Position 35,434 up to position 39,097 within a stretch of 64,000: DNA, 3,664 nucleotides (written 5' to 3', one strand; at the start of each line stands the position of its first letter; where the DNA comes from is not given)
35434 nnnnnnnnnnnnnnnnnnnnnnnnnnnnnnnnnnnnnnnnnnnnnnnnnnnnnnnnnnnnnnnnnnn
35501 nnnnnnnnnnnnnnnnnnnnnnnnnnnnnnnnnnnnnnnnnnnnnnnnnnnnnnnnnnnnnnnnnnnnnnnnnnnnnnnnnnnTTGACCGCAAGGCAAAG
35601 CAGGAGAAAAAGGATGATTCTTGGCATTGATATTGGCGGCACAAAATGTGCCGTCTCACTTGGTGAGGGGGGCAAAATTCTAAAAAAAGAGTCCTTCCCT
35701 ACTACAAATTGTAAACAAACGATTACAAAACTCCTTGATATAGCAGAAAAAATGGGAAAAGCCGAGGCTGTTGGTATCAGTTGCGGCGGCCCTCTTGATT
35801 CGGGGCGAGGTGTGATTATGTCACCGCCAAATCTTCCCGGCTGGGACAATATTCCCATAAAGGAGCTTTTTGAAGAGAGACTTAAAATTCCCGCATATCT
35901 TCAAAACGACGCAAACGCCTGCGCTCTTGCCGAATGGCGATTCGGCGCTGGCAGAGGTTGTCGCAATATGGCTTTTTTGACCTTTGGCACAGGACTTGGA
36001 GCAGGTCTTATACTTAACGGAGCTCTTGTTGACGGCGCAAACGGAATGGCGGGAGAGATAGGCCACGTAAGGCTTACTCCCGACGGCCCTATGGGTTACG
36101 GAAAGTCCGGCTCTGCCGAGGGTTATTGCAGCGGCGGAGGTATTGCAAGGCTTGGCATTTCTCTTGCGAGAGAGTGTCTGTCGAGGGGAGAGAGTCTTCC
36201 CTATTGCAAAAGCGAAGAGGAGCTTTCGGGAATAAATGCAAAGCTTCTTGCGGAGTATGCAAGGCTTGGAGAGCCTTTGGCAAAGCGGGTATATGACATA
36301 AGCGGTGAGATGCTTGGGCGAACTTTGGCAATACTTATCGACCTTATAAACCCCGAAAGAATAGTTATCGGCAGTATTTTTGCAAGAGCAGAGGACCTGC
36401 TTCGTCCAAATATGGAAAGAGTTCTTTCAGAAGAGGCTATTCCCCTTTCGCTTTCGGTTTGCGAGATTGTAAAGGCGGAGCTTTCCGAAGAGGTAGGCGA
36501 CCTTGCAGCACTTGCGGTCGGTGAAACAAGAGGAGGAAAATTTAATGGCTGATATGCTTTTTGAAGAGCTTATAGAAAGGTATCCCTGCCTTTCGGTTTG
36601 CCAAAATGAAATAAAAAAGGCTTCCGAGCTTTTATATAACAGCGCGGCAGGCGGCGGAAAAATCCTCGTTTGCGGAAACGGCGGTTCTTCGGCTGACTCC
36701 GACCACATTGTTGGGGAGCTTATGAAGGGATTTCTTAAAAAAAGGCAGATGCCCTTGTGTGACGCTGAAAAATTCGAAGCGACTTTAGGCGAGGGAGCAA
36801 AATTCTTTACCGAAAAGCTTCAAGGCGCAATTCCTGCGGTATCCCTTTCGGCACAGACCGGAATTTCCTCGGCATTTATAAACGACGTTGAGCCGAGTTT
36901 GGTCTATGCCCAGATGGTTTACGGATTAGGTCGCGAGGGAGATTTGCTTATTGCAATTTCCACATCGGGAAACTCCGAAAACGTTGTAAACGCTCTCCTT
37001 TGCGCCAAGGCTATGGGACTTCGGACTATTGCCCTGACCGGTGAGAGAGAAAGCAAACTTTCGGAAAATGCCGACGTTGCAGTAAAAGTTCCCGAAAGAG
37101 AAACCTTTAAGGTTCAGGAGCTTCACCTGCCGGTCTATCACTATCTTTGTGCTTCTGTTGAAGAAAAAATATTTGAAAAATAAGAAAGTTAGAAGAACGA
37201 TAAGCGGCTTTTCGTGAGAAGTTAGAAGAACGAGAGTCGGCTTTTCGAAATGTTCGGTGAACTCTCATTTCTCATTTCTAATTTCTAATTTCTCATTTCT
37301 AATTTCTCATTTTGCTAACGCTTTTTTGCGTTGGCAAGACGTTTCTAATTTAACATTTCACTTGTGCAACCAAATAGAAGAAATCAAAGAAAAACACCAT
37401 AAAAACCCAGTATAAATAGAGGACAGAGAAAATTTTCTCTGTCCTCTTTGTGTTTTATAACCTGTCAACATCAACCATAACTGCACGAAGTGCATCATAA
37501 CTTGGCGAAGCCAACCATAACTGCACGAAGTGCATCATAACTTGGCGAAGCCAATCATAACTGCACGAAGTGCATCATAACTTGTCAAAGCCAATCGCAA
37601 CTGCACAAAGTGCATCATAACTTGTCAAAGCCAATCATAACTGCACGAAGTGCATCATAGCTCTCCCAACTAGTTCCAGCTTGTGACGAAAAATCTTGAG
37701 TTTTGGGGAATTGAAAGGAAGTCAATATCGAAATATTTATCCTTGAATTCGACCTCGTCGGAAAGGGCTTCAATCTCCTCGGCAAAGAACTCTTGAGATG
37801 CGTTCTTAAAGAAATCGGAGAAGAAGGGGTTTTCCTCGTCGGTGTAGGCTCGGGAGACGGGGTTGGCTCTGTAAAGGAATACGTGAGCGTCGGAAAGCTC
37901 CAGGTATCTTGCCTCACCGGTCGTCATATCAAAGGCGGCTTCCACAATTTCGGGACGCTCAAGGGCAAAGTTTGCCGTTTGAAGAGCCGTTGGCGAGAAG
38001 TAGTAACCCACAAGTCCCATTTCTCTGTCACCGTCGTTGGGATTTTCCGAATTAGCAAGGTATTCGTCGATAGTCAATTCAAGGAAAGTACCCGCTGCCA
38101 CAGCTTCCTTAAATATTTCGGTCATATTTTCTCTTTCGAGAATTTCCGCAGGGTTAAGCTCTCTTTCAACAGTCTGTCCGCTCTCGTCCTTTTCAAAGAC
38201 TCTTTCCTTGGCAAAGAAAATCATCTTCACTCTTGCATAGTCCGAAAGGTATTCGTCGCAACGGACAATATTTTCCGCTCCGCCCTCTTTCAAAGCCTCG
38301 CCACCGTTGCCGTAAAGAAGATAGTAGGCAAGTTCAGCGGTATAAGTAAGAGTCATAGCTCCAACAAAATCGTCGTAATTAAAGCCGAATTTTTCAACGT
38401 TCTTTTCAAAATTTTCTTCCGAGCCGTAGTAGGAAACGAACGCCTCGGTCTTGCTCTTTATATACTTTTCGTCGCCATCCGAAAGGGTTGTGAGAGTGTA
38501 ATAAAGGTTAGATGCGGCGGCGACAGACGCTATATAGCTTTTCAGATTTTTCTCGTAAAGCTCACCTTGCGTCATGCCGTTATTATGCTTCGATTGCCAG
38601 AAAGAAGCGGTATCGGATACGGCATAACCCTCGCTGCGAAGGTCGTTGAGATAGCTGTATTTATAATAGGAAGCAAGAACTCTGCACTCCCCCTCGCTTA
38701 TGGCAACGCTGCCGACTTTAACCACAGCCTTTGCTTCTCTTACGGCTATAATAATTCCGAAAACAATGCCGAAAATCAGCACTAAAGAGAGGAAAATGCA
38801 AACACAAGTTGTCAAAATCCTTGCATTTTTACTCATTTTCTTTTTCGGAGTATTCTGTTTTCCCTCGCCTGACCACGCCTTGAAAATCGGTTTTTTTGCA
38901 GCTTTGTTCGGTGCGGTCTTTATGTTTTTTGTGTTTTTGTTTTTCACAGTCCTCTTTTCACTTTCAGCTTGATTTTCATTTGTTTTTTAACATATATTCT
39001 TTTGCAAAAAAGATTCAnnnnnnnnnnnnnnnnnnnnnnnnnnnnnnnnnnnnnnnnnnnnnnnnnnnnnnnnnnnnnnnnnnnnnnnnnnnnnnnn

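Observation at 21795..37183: AraC-linked locus built around a 1,924-aa lipoprotein: candidate uncharacterised extracellular glycan capture/processing system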

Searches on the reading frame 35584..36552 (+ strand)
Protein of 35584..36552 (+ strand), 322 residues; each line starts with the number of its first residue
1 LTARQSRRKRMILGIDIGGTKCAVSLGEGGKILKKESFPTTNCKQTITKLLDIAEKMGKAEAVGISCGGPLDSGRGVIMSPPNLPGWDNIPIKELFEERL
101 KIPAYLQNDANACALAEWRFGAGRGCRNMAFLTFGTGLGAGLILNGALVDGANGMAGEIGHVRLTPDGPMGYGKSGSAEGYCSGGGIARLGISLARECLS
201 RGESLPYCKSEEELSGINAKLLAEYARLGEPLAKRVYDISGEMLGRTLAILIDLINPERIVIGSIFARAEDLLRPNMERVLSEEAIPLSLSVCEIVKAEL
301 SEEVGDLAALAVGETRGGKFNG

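Call 5: search_protein_families(library=pfam, proteins=[window:35584-36552:+], max_evalue=0.01)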
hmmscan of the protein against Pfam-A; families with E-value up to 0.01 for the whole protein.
window:35584-36552:+ (322 aa): 2 families
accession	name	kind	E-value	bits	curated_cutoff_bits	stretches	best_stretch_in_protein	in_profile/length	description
PF00480.26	ROK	-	3.5e-56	191.3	22.9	1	13-309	2-287/294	ROK family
PF02685.22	Glucokinase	-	0.0051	16.3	22.1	0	16-169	4-166/314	Glucokinase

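Call 6: search_protein_families(library=ncbifam, proteins=[window:35584-36552:+], max_evalue=0.01)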
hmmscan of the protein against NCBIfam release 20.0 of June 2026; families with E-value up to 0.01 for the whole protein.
window:35584-36552:+ (322 aa): 13 families
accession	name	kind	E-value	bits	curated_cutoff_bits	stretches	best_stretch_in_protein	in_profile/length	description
TIGR00744.1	ROK_glcA_fam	subfamily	1.5e-54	185.4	260.35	1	13-307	1-302/318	ROK family glucokinase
NF047821.1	NactlManKinNanK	equivalog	2.8e-35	122.2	450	1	12-305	3-278/288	N-acetylmannosamine kinase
NF003461.0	PRK05082.1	subfamily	4.5e-33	114.9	283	1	12-199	3-195/291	N-acetylmannosamine kinase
NF049930.1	TransRegMlc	equivalog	4.3e-32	111.9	530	1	55-303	141-380/405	sugar metabolism global transcriptional regulator Mlc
NF047937.1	TransRegNagC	equivalog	7.9e-32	110.9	650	1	45-304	124-375/399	DNA-binding transcriptional regulator NagC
NF045551.1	GK_Pyrobac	equivalog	4e-24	85.4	500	1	11-304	1-271/294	ATP-dependent glucokinase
NF007251.0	PRK09698.1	equivalog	2.8e-23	82.6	253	1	8-188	4-194/304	allose kinase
NF007108.0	PRK09557.1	equivalog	5.3e-21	75.2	443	1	11-272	2-261/303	fructokinase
NF009835.0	PRK13310.1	equivalog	2.1e-19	70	380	1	11-298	1-285/303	N-acetylglucosamine kinase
NF042998.1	bglucokin_BglK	equivalog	1.5e-18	67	550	1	12-166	3-160/291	beta-glucoside kinase BglK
NF045550.1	FrctkaseScrK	equivalog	5.5e-16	58.8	400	1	14-163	7-158/293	fructokinase ScrK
NF045942.1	PolPhglucPhase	equivalog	5.5e-14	52.5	250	1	13-164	3-156/242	polyphosphate--glucose phosphotransferase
NF009836.0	PRK13311.1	equivalog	3.1e-12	46.2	551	1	11-185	1-192/256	N-acetyl-D-glucosamine kinase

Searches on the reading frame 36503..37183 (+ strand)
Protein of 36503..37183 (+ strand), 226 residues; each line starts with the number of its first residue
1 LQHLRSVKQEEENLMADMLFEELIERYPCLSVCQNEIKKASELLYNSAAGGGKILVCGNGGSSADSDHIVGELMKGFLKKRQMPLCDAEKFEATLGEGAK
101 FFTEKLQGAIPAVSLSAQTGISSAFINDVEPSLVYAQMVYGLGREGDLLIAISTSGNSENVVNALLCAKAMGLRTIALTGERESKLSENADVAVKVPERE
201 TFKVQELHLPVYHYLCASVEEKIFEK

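Call 5: search_protein_families(library=pfam, proteins=[window:36503-37183:+], max_evalue=0.01)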
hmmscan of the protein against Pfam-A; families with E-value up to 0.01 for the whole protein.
window:36503-37183:+ (226 aa): 2 families
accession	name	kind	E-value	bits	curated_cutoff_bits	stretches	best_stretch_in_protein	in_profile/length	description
PF13580.11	SIS_2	-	3.8e-21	76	27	2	111-180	69-138/138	SIS domain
PF01380.27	SIS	-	1.5e-10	41.5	25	1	127-202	35-110/131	SIS domain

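Call 6: search_protein_families(library=ncbifam, proteins=[window:36503-37183:+], max_evalue=0.01)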
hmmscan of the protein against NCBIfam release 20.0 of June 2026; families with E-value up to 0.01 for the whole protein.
window:36503-37183:+ (226 aa): 23 families
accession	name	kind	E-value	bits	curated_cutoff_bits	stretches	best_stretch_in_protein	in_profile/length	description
NF010546.0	PRK13936.1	equivalog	1.1e-40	139.5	276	2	87-225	57-194/197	phosphoheptose isomerase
TIGR00441.1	gmhA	equivalog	3.1e-39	134.5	209.45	2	86-220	24-154/154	D-sedoheptulose 7-phosphate isomerase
NF001628.0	PRK00414.1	equivalog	3.2e-32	111.7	265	2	86-222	57-189/192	D-sedoheptulose 7-phosphate isomerase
NF010547.0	PRK13938.1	equivalog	3e-26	92.3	320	2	87-224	59-192/196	D-sedoheptulose 7-phosphate isomerase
NF008138.0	PRK10886.1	equivalog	1.1e-25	90.5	352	2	89-225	57-192/196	DnaA initiator-associating protein DiaA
TIGR03127.2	RuMP_HxlB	equivalog_domain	7e-10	39.1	160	1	144-203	71-130/178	6-phospho-3-hexuloisomerase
TIGR00274.1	TIGR00274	equivalog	1.2e-09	37.7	302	1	146-196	127-177/291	N-acetylmuramic acid 6-phosphate etherase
NF041755.1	RuMP_HxlAB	equivalog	2.1e-08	33.6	500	1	144-203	287-346/391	bifunctional 3-hexulose-6-phosphate synthase/6-phospho-3-hexuloisomerase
NF008458.0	PRK11337.1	equivalog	5.1e-08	32.2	378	1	138-201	181-244/293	MurR/RpiR family transcriptional regulator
NF003915.0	PRK05441.1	subfamily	8.8e-08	31.5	168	1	145-196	131-182/300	N-acetylmuramic acid 6-phosphate etherase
NF040776.2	AlsR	equivalog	1.9e-07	30.3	400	1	137-201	168-232/279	transcriptional repressor AlsR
NF002805.0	PRK02947.1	subfamily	1.1e-06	28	135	1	144-185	106-147/247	sugar isomerase domain-containing protein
NF009222.0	PRK12570.1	subfamily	2.8e-06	26.4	255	1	146-196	139-189/307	N-acetylmuramic acid 6-phosphate etherase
TIGR00393.1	kpsF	subfamily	4.8e-06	26.4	203.7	1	117-196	23-98/268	KpsF/GutQ family sugar-phosphate isomerase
NF008141.0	PRK10892.1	equivalog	8.3e-06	25.3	505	1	117-197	72-150/328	arabinose-5-phosphate isomerase KdsD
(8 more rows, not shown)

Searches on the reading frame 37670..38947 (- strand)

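Call 8: search_protein_families(library=pfam, proteins=[window:37670-38947:-], max_evalue=0.001)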
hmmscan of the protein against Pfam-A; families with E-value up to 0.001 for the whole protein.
window:37670-38947:- (425 aa): 0 families

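Call 25: search_protein_families(library=pfam, proteins=[window:37670-38947:-], max_evalue=10)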
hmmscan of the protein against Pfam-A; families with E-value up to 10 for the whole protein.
window:37670-38947:- (425 aa): 3 families
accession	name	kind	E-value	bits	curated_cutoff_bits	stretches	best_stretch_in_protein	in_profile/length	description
PF06024.17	Orf78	-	0.016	15.9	29.4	1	10-74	30-94/101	Orf78 (ac78)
PF16996.10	Asp4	-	0.15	12.7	27.7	1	29-66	16-53/55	Accessory secretory protein Sec Asp4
PF20990.2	DUF2207_C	-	0.61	10.2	33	1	22-69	111-158/247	Predicted membrane protein (DUF2207) C-terminal domain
